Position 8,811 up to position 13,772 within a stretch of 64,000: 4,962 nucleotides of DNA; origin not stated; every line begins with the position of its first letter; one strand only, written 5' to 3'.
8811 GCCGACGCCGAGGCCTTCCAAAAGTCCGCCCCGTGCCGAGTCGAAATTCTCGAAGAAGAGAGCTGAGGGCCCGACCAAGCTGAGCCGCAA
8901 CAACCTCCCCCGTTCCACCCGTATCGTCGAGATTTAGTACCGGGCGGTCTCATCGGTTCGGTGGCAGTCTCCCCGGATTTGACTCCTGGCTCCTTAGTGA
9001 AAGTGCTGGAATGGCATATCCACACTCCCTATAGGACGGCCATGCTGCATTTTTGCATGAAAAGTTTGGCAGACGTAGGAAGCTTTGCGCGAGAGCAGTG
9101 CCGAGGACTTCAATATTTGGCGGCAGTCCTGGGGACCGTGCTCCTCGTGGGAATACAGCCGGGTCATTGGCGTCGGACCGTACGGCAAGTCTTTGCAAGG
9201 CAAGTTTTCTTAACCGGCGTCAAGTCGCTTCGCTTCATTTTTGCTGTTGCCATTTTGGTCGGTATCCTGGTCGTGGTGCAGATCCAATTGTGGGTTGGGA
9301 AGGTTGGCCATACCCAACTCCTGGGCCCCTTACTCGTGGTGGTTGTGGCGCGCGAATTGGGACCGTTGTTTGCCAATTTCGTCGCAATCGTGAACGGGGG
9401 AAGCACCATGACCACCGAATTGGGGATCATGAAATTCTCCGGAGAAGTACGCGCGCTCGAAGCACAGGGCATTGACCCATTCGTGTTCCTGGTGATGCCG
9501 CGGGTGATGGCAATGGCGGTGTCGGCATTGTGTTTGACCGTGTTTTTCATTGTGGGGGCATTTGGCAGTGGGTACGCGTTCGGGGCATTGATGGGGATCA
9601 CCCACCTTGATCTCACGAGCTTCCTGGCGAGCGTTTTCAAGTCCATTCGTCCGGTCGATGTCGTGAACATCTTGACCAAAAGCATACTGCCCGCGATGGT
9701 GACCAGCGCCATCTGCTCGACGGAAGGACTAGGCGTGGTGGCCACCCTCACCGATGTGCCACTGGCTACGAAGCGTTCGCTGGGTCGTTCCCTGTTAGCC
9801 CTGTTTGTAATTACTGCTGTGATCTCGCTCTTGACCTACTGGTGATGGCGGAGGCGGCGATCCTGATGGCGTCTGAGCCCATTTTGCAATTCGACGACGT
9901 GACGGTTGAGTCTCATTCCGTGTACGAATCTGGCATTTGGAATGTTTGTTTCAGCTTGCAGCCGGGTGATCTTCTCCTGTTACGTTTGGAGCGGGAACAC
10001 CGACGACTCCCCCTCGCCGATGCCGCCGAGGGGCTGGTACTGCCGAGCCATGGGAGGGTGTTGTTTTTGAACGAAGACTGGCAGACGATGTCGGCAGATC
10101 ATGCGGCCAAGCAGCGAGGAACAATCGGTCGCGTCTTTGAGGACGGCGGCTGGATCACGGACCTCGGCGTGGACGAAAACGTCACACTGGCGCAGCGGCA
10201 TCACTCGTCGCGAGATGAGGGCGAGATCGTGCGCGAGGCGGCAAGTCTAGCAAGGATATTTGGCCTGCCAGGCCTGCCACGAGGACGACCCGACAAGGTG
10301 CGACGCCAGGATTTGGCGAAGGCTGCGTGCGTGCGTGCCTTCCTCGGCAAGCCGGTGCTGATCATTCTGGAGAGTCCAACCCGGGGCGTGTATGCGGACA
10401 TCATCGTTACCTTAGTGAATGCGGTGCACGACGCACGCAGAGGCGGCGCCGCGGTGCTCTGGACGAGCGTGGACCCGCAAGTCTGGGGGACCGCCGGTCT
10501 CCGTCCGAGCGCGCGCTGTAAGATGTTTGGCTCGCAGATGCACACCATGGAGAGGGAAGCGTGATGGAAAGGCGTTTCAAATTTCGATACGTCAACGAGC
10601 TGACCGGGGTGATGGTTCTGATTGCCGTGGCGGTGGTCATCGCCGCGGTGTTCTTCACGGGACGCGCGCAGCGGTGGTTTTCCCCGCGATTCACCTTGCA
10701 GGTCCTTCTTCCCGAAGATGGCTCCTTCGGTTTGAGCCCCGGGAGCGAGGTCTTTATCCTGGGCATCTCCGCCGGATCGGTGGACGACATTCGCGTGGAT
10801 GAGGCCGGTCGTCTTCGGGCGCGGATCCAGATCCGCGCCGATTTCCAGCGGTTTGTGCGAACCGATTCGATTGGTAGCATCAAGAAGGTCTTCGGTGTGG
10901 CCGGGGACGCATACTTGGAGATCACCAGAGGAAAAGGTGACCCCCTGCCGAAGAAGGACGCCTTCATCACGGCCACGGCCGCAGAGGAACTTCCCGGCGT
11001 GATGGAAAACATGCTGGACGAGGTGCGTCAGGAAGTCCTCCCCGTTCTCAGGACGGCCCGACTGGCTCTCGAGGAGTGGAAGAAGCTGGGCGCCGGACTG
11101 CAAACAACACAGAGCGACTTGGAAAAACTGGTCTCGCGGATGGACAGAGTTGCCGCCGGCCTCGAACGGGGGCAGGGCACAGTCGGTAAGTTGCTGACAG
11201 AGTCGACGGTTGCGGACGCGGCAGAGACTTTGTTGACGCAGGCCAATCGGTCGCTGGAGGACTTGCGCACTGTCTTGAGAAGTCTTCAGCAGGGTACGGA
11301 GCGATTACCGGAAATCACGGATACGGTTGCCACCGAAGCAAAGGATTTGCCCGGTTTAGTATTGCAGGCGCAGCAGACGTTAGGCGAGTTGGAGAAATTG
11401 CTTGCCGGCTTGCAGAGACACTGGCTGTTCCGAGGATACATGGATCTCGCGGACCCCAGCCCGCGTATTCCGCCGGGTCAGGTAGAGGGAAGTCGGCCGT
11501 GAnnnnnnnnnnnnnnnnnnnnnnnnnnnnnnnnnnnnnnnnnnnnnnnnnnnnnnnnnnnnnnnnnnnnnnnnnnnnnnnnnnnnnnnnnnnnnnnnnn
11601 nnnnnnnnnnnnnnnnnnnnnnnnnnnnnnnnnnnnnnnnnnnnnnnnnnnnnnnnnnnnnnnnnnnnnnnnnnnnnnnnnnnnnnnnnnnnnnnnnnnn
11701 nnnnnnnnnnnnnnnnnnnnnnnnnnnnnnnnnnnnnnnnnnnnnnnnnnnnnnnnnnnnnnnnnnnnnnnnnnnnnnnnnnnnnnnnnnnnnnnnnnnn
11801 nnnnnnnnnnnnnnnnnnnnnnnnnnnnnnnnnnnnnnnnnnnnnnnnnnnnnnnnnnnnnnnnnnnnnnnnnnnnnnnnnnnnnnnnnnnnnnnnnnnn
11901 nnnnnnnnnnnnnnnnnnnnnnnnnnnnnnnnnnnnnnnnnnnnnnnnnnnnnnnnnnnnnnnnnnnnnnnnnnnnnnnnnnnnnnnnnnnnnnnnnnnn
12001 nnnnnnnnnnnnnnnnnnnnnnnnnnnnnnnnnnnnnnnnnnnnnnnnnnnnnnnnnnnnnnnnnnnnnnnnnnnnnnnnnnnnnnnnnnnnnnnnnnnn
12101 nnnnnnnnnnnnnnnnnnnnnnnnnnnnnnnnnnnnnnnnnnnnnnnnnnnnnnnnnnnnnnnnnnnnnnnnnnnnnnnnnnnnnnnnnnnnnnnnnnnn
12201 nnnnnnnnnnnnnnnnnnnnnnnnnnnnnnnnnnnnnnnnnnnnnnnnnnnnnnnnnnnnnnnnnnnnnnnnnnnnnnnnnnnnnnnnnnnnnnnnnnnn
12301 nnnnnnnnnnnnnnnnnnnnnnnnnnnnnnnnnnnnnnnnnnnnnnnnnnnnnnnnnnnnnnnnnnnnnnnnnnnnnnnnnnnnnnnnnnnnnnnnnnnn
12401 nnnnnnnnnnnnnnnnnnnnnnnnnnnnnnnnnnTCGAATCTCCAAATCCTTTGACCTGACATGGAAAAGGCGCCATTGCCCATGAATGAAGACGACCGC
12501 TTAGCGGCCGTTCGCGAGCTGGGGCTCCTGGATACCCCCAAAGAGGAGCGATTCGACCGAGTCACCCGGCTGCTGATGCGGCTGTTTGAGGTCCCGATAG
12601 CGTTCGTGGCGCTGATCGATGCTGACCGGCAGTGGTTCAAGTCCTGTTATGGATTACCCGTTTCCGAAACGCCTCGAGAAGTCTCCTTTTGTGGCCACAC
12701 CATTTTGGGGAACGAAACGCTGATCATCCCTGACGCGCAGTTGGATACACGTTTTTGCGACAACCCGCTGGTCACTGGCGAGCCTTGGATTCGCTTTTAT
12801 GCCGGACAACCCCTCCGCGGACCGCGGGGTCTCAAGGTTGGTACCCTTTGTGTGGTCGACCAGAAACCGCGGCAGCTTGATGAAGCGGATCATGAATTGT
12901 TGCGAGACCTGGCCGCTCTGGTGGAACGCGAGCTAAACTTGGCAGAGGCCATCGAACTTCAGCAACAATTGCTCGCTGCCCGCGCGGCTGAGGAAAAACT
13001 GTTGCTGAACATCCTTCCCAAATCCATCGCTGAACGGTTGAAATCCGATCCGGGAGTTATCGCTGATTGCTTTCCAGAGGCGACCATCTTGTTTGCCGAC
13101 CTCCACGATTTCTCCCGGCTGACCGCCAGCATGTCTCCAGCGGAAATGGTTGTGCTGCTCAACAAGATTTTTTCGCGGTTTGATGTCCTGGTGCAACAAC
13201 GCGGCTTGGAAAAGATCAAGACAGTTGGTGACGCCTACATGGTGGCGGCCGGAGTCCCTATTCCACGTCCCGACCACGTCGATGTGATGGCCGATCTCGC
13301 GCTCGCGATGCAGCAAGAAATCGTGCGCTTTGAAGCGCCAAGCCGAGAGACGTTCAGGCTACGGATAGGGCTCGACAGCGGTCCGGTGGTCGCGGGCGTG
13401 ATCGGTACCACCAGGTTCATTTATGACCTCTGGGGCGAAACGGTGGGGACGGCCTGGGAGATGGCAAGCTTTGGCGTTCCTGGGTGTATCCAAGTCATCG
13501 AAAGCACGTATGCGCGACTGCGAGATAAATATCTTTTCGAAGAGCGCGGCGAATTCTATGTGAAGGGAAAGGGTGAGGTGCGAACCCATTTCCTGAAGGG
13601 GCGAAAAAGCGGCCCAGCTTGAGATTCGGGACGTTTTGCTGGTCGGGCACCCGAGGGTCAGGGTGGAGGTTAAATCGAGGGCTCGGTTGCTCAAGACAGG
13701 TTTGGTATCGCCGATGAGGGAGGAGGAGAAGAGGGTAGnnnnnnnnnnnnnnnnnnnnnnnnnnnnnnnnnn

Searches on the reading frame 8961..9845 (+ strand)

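Call 69: search_protein_families(library=ncbifam, proteins=[window:8961-9845:+], max_evalue=0.00001)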
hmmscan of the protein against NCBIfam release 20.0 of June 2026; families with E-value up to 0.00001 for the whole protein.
window:8961-9845:+ (294 aa): 2 families
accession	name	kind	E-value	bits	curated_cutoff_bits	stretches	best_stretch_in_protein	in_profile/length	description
TIGR00056.1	TIGR00056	subfamily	3.1e-26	92.6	212.2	1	69-291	40-255/260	MlaE family lipid ABC transporter permease subunit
NF033619.1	perm_MlaE_1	exception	1.2e-24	87.3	315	1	39-288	3-247/253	lipid asymmetry maintenance ABC transporter permease subunit MlaE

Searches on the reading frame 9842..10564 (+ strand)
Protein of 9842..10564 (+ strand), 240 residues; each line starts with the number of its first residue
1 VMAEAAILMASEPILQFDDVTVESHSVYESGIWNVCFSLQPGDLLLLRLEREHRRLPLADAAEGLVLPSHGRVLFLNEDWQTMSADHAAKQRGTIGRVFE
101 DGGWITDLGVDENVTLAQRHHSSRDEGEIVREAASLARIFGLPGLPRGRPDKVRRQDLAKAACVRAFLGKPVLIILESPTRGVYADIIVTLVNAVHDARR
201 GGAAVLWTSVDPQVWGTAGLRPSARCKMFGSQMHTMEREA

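Call 69: search_protein_families(library=ncbifam, proteins=[window:9842-10564:+], max_evalue=0.00001)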
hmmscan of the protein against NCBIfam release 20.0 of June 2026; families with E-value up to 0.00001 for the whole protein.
window:9842-10564:+ (240 aa): 4 families
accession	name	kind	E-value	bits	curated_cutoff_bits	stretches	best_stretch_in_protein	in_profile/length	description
TIGR02673.1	FtsE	equivalog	1.1e-10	41.6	264.85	1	29-214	15-199/214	cell division ATP-binding protein FtsE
NF008809.0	PRK11831.1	equivalog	5.7e-07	29.1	441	1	64-193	56-185/270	phospholipid ABC transporter ATP-binding protein MlaF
TIGR02982.1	heterocyst_DevA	subfamily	1e-06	28.5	295.8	1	36-214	25-204/220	ABC exporter ATP-binding subunit, DevA family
TIGR02211.1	LolD_lipo_ex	equivalog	6.9e-06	25.7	307.75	1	63-183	52-172/221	lipoprotein-releasing ABC transporter ATP-binding protein LolD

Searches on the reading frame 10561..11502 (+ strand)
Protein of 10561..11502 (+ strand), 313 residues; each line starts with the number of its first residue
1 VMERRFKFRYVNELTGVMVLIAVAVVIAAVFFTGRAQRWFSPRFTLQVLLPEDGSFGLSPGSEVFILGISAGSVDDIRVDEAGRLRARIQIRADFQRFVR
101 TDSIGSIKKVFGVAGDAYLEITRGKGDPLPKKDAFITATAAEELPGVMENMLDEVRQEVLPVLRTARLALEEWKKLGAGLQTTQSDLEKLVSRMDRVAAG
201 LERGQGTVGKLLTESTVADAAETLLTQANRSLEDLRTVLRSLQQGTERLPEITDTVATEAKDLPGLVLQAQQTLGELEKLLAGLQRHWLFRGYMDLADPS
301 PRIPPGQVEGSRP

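Call 69: search_protein_families(library=ncbifam, proteins=[window:10561-11502:+], max_evalue=0.00001)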
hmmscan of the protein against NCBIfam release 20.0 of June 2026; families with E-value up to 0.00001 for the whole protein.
window:10561-11502:+ (313 aa): 2 families
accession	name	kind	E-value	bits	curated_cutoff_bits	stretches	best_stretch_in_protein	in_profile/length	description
TIGR00996.1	Mtu_fam_mce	paralog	1.5e-11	44.1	140.5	1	17-278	4-261/291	MCE family protein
TIGR04430.1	OM_asym_MlaD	equivalog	2.6e-08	33.8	135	1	10-140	4-131/146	outer membrane lipid asymmetry maintenance protein MlaD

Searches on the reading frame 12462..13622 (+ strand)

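Call 70: search_protein_families(library=ncbifam, proteins=[window:12462-13622:+], max_evalue=0.00001)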
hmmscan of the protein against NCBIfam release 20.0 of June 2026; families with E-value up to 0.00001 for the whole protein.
window:12462-13622:+ (386 aa): 0 families

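Call 72: search_protein_families(library=pfam, proteins=[window:12462-13622:+], max_evalue=0.00001)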
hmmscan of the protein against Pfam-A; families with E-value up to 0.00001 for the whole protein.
window:12462-13622:+ (386 aa): 3 families
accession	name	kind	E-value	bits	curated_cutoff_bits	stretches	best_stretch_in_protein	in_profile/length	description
PF00211.25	Guanylate_cyc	-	1.4e-54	184.9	21.9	1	204-380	6-183/183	Adenylate and Guanylate cyclase catalytic domain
PF01590.32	GAF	-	6.8e-15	56.2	22.4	1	28-158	3-133/133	GAF domain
PF13185.12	GAF_2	-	1.7e-08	35.2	28.6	1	28-154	5-131/136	GAF domain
